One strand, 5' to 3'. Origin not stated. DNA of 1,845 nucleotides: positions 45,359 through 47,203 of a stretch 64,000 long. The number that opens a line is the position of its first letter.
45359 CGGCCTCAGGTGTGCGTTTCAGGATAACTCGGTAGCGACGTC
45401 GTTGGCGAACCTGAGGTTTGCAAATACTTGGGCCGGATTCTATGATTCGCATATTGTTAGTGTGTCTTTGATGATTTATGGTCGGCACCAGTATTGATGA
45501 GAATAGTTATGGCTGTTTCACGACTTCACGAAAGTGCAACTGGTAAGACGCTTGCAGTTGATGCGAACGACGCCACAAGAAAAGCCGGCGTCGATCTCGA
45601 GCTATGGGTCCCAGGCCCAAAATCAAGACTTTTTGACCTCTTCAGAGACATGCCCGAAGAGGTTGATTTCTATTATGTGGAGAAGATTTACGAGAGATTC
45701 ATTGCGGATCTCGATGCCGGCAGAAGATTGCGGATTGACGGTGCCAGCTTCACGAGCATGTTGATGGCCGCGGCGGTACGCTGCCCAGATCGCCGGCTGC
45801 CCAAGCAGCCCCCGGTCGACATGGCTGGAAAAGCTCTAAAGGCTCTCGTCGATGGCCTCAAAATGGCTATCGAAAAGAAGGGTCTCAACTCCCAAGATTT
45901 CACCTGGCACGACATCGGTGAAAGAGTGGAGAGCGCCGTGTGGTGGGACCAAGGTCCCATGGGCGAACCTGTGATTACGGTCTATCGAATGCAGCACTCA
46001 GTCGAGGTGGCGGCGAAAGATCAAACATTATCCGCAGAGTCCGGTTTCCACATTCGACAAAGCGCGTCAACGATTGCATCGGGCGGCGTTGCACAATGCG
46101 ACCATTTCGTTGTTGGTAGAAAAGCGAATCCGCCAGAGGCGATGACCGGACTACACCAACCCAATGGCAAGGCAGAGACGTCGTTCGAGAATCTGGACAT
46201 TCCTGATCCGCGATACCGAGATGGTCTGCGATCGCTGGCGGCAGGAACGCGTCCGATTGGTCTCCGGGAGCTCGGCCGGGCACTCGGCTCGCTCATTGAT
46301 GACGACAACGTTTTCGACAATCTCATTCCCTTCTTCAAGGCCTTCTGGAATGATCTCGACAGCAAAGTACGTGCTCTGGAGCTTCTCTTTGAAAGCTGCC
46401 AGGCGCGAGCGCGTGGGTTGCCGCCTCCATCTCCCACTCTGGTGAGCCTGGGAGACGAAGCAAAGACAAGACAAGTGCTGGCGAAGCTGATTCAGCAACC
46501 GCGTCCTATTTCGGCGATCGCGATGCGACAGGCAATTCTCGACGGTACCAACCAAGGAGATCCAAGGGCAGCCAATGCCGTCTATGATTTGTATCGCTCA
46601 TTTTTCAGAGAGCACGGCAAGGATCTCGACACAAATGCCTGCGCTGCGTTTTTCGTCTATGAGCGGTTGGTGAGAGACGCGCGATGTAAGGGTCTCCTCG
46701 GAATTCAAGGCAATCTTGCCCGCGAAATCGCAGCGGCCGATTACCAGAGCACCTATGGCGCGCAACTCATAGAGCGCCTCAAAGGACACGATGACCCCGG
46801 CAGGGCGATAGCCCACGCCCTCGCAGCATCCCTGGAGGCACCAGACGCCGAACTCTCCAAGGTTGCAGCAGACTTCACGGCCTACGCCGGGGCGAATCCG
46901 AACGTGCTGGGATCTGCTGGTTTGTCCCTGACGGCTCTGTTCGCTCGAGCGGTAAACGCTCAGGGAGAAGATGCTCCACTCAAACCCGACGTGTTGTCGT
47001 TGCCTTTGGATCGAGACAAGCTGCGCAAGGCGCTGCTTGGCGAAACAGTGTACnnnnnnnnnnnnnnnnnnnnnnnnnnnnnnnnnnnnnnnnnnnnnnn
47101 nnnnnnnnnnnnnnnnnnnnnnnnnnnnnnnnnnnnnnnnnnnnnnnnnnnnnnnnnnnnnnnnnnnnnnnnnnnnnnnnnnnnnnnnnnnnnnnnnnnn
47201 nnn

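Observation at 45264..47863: Low-GC calpain-like cysteine protease gene with a 480-aa unknown N-terminal region, preceded by an AT-rich structured intergenic region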

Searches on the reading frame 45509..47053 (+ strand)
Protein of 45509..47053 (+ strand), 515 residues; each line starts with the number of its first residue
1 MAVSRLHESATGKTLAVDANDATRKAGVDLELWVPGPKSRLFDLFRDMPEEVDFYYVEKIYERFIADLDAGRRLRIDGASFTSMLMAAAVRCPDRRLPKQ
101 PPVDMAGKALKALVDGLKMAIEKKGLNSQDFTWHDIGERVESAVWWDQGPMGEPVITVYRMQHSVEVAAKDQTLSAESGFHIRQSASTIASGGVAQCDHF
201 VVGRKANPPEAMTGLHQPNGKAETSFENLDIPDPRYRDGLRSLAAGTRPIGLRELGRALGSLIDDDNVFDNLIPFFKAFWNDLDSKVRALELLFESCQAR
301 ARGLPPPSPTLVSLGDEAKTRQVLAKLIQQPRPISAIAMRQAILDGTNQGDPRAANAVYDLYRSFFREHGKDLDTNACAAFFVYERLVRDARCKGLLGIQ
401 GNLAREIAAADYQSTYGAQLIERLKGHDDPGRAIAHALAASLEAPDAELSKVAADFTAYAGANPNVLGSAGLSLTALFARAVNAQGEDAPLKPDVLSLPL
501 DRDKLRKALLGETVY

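Call 26: search_protein_families(library=pfam, proteins=[window:45509-47053:+], max_evalue=1)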
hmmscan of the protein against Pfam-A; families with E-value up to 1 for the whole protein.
window:45509-47053:+ (515 aa): 0 families

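Call 27: search_protein_representatives(protein=window:45509-47053:+)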
Query: 515 residues. Proteins with E-value up to 0.001 (for the whole library): 38; up to 1e-10: 17; up to 1e-30: 4. The best 38 are listed.
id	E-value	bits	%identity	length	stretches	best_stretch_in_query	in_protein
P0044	7.6e-47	176.7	34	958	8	309-425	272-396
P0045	2.3e-39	152.1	34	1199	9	301-400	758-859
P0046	3.4e-36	141.6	31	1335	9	315-404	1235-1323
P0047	1.3e-35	139.7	29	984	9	320-432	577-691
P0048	6.5e-23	97.8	27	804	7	314-400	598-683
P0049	8.2e-22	94.2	30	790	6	322-400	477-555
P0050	8.8e-22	94.1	31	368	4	327-426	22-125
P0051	3.5e-19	85.5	32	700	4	323-427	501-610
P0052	4.5e-19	85.1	28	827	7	323-414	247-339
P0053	1.7e-18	83.2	29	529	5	329-399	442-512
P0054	6.0e-17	78.1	27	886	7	322-400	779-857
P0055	2.0e-16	76.4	32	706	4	321-401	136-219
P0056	7.3e-14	67.9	28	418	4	330-429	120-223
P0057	2.2e-13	66.4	34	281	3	325-434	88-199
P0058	1.3e-12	63.8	30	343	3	307-425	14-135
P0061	1.4e-10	57.1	25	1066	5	320-494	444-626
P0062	6.5e-10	54.9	31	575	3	324-401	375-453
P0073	7.8e-06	41.4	32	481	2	333-432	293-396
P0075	1.8e-05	40.3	27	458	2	310-408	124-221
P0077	3.5e-05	39.3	28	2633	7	395-454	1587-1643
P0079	2.3e-04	36.6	29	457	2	321-426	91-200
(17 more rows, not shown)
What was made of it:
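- For 37 of them the best-matching stretch begins at query aa ~300-335 (call 27).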

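Call 28: search_protein_families(library=pfam, proteins=[P0044, P0045, P0046, P0047, P0048, P0049, P0051, P0052, P0054, P0061], max_evalue=0.01)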
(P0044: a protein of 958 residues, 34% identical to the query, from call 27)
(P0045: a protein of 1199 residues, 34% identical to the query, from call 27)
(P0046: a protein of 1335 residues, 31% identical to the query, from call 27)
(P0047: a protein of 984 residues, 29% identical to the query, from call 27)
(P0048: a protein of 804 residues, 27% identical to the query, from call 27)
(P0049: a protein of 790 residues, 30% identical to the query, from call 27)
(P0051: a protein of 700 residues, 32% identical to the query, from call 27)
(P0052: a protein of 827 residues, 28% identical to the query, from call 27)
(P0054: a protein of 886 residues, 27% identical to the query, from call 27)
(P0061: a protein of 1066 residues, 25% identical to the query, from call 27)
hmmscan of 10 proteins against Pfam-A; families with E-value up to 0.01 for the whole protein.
P0044 (958 aa): 4 families
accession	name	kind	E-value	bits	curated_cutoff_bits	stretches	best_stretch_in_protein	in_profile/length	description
PF05064.18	Nsp1_C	-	7.9e-17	61.6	24.1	0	397-465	5-71/114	Nsp1-like C-terminal region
PF25785.1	TPR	-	0.00082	20.1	27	0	538-555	79-96/110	Nucleoprotein TPR-like domain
PF16855.10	Soc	-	0.0023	18.8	27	0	541-585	6-49/74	Small outer capsid protein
PF23669.1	WH_MCM2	-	0.0082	16.7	27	0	311-331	37-57/75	DNA replication licensing factor MCM2-like, winged-helix domain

P0045 (1199 aa): 4 families
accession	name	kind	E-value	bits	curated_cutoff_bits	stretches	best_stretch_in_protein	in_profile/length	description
PF05064.18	Nsp1_C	-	8.4e-13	48.6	24.1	0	358-422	8-70/114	Nsp1-like C-terminal region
PF05099.18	TerB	-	1.4e-05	25.8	24.4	0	272-315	12-55/118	Tellurite resistance protein TerB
PF09322.15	DUF1979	-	0.0041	17.5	28.3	0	88-127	4-41/58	Domain of unknown function (DUF1979)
PF20155.4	TMP_3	-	0.0052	17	41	0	134-173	132-167/192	Tape measure protein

P0046 (1335 aa): 2 families
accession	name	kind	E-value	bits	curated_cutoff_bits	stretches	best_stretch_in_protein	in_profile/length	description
PF00648.27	Peptidase_C2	-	9e-29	100.9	23.8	1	181-396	41-291/297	Calpain family cysteine protease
PF00353.25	HemolysinCabind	-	2.8e-11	43.6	23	2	124-152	8-36/36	RTX calcium-binding nonapeptide repeat (4 copies)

P0047 (984 aa): 9 families
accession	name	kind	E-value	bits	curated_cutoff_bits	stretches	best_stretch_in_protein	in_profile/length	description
PF00505.25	HMG_box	-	6.9e-17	62.1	25.4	1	609-643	21-55/69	HMG (high mobility group) box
PF21198.3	ASH2L-like_WH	-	7.6e-08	33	25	0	197-243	20-66/104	Set1/Ash2 histone methyltransferase complex subunit ASH2-like, WH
PF16043.11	DUF4795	-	9.8e-07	28.8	34.8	0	693-739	107-153/208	Domain of unknown function (DUF4795)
PF18773.7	Importin_rep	-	8.1e-05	22.8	33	0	726-743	6-23/40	Importin 13 repeat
PF09011.16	HMG_box_2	-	0.00019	22.5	22.4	0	614-639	29-54/72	HMG-box domain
PF25416.1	GRHL1_C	-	0.00022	21.4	27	0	227-264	32-69/90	GRHL1-like, C-terminal domain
PF07278.17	DUF1441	-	0.002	18.5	35.1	0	219-262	58-101/147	Protein of unknown function (DUF1441)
PF11304.13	DUF3106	-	0.003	18.4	24.3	0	314-348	11-45/104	Protein of unknown function (DUF3106)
PF20423.3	AceK_regulatory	-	0.0046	16.6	25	0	113-165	25-77/302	Isocitrate dehydrogenase kinase/phosphatase (AceK), regulatory domain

P0048 (804 aa): 6 families
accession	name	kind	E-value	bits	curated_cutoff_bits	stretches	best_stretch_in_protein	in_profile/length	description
PF22703.2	Cdc6_lid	-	1.1e-06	28.9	27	0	544-585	19-60/68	Cdc6 AAA+ ATPase-type lid domain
PF02257.21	RFX_DNA_binding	-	0.00013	22.9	27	0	44-72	24-52/79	RFX DNA-binding domain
PF03975.18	CheD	-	0.0014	19.2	25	0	396-425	59-88/108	CheD chemotactic sensory transduction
PF24626.1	SH3_Tf2-1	-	0.0015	19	30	0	451-475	13-37/64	Tf2-1-like, SH3 domain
PF16427.10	DUF5024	-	0.003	18.3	25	0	216-285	6-72/104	Domain of unknown function (DUF5024)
PF22750.1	Sol_i_2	-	0.0043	17.5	26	0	662-685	56-79/90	Ant venom allergen Sol i 2 family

P0049 (790 aa): 1 family
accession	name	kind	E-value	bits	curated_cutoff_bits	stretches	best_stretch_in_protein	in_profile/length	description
PF09322.15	DUF1979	-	0.0097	16.3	28.3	0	105-126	16-37/58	Domain of unknown function (DUF1979)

P0051 (700 aa): 5 families
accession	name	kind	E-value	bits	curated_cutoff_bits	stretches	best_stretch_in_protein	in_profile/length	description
PF08809.16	DUF1799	-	1.4e-11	44.9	26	0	336-384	15-62/80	Phage related hypothetical protein (DUF1799)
PF13499.12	EF-hand_7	-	6.5e-07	30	30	0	475-522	21-66/67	EF-hand domain pair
PF05388.16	Carbpep_Y_N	-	9.6e-06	26.4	25.8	0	633-663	55-85/127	Carboxypeptidase Y pro-peptide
PF24605.1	CEMIP_X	-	0.0042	17.1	27.6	0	348-423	97-172/185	CEMIP domain X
PF17172.10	GST_N_4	-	0.0086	17.2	30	0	643-672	51-84/99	Glutathione S-transferase N-terminal domain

P0052 (827 aa): 0 families

P0054 (886 aa): 8 families
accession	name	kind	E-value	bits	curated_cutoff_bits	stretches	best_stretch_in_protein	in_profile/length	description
PF20575.4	HTH_63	-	2.5e-15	56.9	23.9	0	106-133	60-87/148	Helix-turn-helix domain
PF14237.11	GYF_2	-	1.2e-08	35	25.8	0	185-210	7-32/50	GYF domain 2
PF02257.21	RFX_DNA_binding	-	3.2e-08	34.5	27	0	437-466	24-53/79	RFX DNA-binding domain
PF09079.17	Cdc6_C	-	6.7e-07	29.6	25.1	0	536-567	33-64/96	CDC6, C terminal winged helix domain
PF22225.1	RavZ_C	-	3.6e-06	27.8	27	0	249-277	47-75/101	RavZ C-terminal PI3P-binding domain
PF09322.15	DUF1979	-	3e-05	24.4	28.3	0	136-169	4-35/58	Domain of unknown function (DUF1979)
PF24453.1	DUF7569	-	0.00061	20.2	27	0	119-138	40-59/70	Family of unknown function (DUF7569)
PF23466.1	WWE_4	-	0.0072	16.9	24.5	0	439-470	21-52/55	WWE domain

P0061 (1066 aa): 10 families
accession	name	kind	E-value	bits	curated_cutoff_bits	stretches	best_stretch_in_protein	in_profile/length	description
PF20575.4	HTH_63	-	6e-11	42.7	23.9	0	669-697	59-87/148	Helix-turn-helix domain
PF03037.21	KMP11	-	2.2e-08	35.2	28.3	0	368-415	12-57/90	Kinetoplastid membrane protein 11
PF09322.15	DUF1979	-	9e-06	26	28.3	0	418-455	17-54/58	Domain of unknown function (DUF1979)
PF01325.25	Fe_dep_repress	-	0.00018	22.1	26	0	531-553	27-49/60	Iron dependent repressor, N-terminal DNA binding domain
PF07040.16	DUF1326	-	0.00042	20.9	25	0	212-253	74-115/177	Protein of unknown function (DUF1326)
PF20527.3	DUF6742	-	0.00089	19.2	27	0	443-469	4-30/43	Domain of unknown function (DUF6742)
PF02257.21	RFX_DNA_binding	-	0.002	19.1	27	0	705-729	25-49/79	RFX DNA-binding domain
PF14795.11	Leucyl-specific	-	0.003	18.1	25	0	719-740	29-50/56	Leucine-tRNA synthetase-specific domain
PF23466.1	WWE_4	-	0.0035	17.9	24.5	0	412-440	24-52/55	WWE domain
PF24716.1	WapI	-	0.0037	17.9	27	0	381-412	52-81/138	Immunity protein WapI-like family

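Call 35: list_cluster_members(proteins=[P0044, P0045, P0046, P0047, P0048, P0049, P0051, P0052, P0054, P0061])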
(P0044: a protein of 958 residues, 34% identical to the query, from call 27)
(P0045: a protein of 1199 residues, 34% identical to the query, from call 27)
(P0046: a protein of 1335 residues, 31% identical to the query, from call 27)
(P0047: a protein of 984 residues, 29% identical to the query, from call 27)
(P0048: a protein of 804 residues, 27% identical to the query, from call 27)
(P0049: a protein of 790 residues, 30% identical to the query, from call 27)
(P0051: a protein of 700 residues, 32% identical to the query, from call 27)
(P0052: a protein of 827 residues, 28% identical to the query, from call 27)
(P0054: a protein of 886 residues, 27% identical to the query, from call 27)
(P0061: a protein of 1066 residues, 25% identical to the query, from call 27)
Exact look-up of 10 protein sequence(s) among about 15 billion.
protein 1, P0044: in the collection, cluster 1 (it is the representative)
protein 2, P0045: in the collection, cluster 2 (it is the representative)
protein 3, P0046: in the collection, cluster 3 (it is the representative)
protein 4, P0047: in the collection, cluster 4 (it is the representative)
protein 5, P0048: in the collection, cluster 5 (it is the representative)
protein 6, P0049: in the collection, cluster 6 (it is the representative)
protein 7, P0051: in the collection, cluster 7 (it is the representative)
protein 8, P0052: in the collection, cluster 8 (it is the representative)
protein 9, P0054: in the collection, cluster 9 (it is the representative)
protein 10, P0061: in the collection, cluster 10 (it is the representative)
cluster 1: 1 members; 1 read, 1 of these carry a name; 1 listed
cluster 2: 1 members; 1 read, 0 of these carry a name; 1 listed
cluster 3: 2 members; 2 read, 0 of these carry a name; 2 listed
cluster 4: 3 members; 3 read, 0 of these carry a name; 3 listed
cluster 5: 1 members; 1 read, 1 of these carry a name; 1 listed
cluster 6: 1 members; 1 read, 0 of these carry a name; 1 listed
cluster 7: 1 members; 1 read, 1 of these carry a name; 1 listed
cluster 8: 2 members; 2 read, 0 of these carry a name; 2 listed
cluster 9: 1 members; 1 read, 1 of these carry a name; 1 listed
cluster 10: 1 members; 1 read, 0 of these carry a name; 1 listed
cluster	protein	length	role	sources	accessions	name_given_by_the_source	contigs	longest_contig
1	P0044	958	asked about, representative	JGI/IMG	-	hypothetical protein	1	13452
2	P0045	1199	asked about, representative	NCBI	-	-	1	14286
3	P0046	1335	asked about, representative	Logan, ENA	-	-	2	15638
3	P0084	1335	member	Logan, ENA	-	-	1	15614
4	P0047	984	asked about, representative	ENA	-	-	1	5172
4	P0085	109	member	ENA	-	-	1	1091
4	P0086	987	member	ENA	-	-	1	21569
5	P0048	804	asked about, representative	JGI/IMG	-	uncharacterized protein YozE (UPF0346 family)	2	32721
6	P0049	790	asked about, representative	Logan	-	-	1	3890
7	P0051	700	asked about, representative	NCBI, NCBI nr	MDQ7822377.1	MAG: hypothetical protein RDV48_06240 [Candidatus Eremiobacteraeota bacterium] | hypothetical protein [Candidatus Eremiobacteraeota bacterium]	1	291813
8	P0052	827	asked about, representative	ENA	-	-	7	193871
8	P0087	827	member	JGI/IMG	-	-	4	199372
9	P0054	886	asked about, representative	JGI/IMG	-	predicted nucleotidyltransferase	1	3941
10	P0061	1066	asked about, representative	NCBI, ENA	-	-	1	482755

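Call 60: find_encoding_contigs(protein=P0046, flank=8000, max_places=2)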
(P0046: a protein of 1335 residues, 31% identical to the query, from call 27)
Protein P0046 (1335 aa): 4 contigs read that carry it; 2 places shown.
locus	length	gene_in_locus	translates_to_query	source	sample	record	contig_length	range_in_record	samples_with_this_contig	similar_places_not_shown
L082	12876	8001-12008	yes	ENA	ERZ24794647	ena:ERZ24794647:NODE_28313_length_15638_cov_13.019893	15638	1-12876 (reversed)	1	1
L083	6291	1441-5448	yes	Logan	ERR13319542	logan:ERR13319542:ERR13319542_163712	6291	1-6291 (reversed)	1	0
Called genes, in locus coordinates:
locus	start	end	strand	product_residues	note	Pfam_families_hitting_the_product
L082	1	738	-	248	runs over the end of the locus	-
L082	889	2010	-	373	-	PF00069:Pkinase (weak), PF08308:PEGA (weak)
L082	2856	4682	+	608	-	PF16697:Yop-YscD_cpl, PF00498:FHA, PF00158:Sigma54_activat, PF14532:Sigma54_activ_2, PF07728:AAA_5 (weak), PF25601:AAA_lid_14, PF02954:HTH_8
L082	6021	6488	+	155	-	-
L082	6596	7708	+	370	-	-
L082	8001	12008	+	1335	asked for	PF00353:HemolysinCabind, PF00648:Peptidase_C2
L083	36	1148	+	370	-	-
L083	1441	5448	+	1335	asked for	PF00353:HemolysinCabind, PF00648:Peptidase_C2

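Call 61: find_encoding_contigs(protein=P0052, flank=8000, max_places=2)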
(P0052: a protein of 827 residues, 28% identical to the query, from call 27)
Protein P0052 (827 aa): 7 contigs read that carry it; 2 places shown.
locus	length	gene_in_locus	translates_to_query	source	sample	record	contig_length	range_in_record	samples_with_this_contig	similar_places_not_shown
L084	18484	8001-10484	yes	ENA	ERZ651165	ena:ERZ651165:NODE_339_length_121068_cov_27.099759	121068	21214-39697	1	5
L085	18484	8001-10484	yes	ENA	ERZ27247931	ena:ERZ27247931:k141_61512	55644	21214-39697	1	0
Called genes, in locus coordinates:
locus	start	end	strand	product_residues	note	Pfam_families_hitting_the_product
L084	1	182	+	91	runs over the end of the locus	PF00708:Acylphosphatase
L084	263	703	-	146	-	-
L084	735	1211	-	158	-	-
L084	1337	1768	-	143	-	-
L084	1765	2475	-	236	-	-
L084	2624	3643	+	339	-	PF01208:URO-D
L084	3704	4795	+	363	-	PF20030:bpMoxR, PF07726:AAA_3, PF07728:AAA_5, PF17863:AAA_lid_2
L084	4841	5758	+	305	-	PF01882:DUF58, PF05762:VWA_CoxE (faint), PF13519:VWA_2 (weak)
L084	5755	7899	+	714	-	PF07584:BatA, PF13519:VWA_2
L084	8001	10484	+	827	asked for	-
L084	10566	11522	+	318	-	PF23416:DUF7107 (faint)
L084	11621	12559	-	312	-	PF01040:UbiA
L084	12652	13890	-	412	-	-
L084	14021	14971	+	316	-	PF00561:Abhydrolase_1, PF12146:Hydrolase_4, PF12697:Abhydrolase_6 (weak)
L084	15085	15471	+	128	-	PF00072:Response_reg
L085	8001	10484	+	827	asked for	-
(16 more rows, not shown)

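Call 65: find_encoding_contigs(protein=P0061, flank=8000, max_places=1)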
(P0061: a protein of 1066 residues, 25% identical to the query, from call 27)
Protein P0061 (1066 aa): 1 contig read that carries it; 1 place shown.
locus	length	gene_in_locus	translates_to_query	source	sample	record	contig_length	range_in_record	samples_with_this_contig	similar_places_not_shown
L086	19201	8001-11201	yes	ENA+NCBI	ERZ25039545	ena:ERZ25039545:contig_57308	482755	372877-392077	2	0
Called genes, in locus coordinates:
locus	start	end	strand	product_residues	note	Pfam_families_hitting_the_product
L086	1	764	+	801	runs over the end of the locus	PF00069:Pkinase, PF07714:PK_Tyr_Ser-Thr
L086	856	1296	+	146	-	PF21893:DUF6918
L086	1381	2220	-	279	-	PF01564:Spermine_synth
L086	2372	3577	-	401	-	PF08448:PAS_4, PF00512:HisKA (faint), PF02518:HATPase_c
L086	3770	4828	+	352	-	-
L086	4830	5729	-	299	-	PF04116:FA_hydroxylase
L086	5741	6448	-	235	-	PF00440:TetR_N, PF17940:TetR_C_31 (weak)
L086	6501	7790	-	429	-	PF03193:RsgA_GTPase, PF01926:MMR_HSR1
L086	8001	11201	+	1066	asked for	PF20575:HTH_63 (faint), PF25894:WHD_HELB (faint), PF02050:FliJ (faint), PF03037:KMP11 (faint), PF25863:PglZ_C (faint)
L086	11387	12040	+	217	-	-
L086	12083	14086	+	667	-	PF00072:Response_reg (weak), PF08448:PAS_4 (weak), PF00989:PAS (weak), PF08448:PAS_4, PF08447:PAS_3, PF00512:HisKA, PF13581:HATPase_c_2 (faint), PF02518:HATPase_c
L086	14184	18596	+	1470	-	PF13699:eCIS_core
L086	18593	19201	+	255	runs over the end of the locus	-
